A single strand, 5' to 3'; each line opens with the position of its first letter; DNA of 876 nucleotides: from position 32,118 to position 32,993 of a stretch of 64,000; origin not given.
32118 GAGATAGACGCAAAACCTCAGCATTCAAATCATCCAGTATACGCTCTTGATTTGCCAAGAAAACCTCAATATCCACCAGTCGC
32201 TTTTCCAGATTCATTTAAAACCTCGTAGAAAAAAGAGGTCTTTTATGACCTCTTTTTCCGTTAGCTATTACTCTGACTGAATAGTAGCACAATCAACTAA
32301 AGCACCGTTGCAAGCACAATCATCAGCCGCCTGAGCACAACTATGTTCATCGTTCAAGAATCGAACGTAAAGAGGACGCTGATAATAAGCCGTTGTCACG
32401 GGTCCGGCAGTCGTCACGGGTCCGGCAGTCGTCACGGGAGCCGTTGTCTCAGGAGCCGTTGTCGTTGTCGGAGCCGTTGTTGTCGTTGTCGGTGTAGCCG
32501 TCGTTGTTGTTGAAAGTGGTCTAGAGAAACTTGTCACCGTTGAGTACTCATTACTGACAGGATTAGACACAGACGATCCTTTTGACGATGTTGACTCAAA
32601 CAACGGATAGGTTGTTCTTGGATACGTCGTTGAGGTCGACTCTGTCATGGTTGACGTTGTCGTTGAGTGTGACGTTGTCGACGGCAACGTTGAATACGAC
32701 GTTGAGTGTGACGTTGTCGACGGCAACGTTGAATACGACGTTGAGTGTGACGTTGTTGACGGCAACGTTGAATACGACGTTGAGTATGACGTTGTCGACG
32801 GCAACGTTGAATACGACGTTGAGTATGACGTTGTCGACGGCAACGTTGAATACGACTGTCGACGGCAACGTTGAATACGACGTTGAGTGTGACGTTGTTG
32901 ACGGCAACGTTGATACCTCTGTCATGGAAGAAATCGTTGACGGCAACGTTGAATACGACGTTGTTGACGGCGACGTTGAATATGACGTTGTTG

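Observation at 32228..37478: Compact promoter-to-terminator operon of four secreted proteins: prepilin-like Cys-rich, CC-doublet Cys-rich, unknown, and mucin-like repeat protein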

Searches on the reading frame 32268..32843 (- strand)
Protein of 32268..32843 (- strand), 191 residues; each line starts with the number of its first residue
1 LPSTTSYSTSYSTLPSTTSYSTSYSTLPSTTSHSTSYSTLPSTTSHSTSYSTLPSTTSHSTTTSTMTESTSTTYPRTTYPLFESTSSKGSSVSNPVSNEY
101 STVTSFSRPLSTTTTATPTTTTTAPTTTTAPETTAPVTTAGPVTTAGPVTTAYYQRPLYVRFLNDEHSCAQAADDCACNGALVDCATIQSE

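Call 8: search_protein_families(library=pfam, proteins=[window:32268-32843:-], max_evalue=1)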
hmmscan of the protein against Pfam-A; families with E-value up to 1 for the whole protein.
window:32268-32843:- (191 aa): 0 families

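Call 9: search_protein_families(library=ncbifam, proteins=[window:32268-32843:-], max_evalue=1)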
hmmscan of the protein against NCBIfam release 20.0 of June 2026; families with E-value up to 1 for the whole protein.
window:32268-32843:- (191 aa): 0 families

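Call 89: list_cluster_members(proteins=[window:32268-32843:-, window:35890-37410:-, window:35890-37353:-, window:35890-37344:-, window:32596-33765:-, window:35037-35876:-])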
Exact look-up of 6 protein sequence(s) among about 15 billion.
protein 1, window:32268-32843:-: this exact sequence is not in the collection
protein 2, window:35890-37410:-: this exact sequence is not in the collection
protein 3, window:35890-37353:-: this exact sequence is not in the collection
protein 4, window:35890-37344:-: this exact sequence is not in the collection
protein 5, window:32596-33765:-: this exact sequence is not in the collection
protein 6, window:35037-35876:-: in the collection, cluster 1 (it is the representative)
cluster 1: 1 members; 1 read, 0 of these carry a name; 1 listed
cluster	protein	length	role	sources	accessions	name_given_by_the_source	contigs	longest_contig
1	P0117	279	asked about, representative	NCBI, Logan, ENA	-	-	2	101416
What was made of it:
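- Tried and rejected: Looking up alternative start positions for P1 and P4 found nothing (call 89).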
